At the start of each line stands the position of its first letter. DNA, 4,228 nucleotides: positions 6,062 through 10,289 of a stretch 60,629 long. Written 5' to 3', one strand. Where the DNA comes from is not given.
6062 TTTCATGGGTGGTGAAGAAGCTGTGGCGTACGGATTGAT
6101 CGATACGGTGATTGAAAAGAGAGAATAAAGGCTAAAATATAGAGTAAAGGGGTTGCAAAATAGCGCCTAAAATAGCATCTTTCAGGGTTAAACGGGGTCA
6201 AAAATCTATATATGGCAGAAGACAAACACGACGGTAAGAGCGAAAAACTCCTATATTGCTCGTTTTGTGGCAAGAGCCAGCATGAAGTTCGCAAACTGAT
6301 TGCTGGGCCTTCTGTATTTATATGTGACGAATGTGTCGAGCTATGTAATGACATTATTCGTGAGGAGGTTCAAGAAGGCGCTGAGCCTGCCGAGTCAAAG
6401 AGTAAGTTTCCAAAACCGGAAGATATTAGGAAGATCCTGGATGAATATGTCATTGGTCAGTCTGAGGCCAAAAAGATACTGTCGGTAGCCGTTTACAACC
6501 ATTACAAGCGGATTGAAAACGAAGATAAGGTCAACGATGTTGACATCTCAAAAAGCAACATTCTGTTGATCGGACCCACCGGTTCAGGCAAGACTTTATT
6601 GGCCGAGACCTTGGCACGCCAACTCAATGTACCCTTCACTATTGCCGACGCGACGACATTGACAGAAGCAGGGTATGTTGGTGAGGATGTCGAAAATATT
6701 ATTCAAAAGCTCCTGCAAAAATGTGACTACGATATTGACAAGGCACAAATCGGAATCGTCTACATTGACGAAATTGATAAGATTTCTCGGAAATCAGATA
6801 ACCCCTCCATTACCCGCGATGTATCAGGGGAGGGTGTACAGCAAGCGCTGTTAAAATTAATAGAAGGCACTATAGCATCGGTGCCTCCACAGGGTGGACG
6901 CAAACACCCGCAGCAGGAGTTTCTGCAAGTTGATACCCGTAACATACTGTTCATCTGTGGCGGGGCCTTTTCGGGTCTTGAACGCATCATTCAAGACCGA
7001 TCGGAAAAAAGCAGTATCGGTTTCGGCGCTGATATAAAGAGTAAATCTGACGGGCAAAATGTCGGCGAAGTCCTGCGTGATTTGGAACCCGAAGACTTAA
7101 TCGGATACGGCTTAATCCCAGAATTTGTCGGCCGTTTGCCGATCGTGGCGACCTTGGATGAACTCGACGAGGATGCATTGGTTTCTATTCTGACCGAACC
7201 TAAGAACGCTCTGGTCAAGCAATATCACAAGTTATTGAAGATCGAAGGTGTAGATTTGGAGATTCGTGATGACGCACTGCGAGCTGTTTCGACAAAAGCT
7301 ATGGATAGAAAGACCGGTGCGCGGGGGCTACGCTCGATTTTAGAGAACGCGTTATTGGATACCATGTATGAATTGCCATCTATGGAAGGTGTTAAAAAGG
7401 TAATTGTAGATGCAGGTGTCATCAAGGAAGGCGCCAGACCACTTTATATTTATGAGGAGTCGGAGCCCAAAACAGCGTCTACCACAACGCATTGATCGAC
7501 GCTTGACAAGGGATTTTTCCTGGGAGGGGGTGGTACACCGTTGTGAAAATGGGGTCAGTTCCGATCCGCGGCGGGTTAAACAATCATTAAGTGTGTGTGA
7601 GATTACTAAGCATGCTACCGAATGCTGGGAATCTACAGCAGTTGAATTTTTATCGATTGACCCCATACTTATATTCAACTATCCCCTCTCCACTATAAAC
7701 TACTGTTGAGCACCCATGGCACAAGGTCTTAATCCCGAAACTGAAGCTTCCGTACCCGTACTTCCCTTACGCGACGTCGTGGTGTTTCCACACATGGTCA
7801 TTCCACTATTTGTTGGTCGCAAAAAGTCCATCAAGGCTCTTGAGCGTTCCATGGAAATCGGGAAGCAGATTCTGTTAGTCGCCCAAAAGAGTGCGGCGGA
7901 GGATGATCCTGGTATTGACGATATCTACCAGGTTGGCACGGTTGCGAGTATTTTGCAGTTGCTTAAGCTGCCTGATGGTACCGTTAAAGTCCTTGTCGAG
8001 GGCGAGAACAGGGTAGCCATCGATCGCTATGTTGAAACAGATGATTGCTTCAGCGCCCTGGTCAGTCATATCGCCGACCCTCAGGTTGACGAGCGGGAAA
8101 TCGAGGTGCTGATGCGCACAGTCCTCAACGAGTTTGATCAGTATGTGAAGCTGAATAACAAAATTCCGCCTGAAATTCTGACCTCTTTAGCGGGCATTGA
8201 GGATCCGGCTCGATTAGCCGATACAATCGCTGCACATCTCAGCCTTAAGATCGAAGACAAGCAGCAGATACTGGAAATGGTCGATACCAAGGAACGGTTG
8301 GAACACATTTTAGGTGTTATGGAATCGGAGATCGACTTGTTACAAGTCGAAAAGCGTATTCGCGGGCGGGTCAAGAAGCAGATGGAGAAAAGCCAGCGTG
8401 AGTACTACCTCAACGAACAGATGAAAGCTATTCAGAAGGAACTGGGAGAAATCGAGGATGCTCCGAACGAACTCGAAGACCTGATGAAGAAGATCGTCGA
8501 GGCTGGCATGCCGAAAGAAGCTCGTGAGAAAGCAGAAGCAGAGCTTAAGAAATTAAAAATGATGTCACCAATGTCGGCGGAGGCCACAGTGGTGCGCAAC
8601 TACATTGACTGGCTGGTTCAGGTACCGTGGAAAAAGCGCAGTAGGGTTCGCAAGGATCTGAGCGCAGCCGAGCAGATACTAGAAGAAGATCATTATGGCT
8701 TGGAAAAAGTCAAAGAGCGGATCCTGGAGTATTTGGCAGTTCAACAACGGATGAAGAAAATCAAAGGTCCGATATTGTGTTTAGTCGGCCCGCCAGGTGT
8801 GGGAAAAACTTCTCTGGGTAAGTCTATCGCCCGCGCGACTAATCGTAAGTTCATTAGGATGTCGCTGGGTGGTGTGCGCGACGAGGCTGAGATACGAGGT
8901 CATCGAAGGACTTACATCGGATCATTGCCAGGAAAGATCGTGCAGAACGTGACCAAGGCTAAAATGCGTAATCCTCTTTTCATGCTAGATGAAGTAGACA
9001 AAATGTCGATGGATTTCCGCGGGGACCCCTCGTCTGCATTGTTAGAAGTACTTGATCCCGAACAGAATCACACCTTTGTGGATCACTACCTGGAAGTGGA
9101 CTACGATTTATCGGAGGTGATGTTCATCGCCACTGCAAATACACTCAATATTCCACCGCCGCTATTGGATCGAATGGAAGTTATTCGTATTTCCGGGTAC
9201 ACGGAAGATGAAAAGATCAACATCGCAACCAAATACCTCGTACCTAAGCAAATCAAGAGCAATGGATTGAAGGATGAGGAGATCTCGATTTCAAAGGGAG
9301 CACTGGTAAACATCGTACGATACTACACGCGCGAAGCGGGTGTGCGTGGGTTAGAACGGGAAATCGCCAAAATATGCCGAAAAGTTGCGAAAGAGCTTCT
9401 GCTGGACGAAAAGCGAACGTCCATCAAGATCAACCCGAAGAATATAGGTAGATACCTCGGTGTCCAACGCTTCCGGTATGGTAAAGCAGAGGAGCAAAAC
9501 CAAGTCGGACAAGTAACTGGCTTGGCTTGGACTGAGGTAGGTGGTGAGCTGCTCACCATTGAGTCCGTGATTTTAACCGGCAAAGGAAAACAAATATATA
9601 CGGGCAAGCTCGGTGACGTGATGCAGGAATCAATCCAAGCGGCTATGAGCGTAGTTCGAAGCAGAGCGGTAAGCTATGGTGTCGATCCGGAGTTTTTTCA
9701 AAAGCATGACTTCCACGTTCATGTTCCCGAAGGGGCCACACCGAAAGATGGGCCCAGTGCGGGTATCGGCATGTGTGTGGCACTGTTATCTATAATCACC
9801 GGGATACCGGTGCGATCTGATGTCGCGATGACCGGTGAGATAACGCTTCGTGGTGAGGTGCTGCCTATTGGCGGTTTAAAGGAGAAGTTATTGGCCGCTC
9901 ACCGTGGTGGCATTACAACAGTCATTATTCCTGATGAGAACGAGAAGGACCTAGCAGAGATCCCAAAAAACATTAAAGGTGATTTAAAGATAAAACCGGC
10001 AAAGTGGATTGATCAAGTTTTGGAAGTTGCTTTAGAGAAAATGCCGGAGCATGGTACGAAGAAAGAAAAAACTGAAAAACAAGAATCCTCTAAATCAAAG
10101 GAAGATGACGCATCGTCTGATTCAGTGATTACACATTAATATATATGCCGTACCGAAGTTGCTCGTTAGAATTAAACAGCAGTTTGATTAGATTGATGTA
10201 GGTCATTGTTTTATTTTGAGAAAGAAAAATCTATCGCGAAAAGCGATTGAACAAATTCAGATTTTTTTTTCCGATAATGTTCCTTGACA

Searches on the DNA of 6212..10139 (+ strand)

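Call 59: search_dna_similar(query=window:6212-10139:+, collection=ecoli_genomes, mode=distant, max_rows=3)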
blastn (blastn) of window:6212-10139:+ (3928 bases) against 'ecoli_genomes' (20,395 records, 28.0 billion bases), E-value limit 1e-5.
Records with a match: 5426; places in all: 5431; records where one place covers at least 80% of the query: 5417.
Genomes with a match: 5425 of 5426; with a place that covers at least 80% of the query: 5417. Places per genome that has any: lowest 1, median 1, highest 2. On chromosomes: 5429 places; on plasmids: 2.
Best place of each record, by identity: 60-80% 5426.
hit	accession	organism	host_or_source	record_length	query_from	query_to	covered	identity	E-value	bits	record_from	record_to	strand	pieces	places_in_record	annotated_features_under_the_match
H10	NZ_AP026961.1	Escherichia coli strain EC20-72C-1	Anabas testudineus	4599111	34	3720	85%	68.5%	0e+0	1213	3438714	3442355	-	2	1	lon: endopeptidase La | clpX: ATP-dependent protease ATP-binding subunit ClpX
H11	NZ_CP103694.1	Escherichia coli strain ST12468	Homo sapiens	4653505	34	3720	85%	68.5%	0e+0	1213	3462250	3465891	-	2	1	lon: endopeptidase La | clpX: ATP-dependent protease ATP-binding subunit ClpX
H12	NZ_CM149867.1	Escherichia coli strain HCP6S3_I2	Sus scrofa domesticus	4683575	34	3720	85%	68.5%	0e+0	1213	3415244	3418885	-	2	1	lon: endopeptidase La | clpX: ATP-dependent protease ATP-binding subunit ClpX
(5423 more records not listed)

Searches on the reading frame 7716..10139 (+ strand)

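Call 48: search_protein_families(library=ncbifam, proteins=[window:7716-10139:+], max_evalue=1e-10)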
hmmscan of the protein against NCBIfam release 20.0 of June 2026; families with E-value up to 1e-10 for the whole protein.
window:7716-10139:+ (807 aa): 6 families
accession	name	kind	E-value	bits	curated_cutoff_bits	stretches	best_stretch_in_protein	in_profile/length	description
NF008053.0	PRK10787.1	equivalog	0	1330.9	891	1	11-778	9-776/784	endopeptidase La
TIGR00763.1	lon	equivalog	1.2e-303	1009.6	608.05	1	14-773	1-795/795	endopeptidase La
TIGR00764.1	lon_rel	equivalog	2e-35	122.5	516.6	1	556-777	378-597/608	ATP-dependent protease LonB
TIGR02903.1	spore_lon_C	equivalog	5e-30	104.6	678.8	1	568-772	414-614/615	Lon family ATP-dependent protease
TIGR02902.1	spore_lonB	equivalog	1.5e-26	93.1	723.3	1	513-773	271-531/531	ATP-dependent protease LonB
TIGR02653.1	Lon_rel_chp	hypoth_equivalog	8.5e-15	54.1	628.25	1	604-757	502-656/675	protease Lon-related BREX system protein BrxL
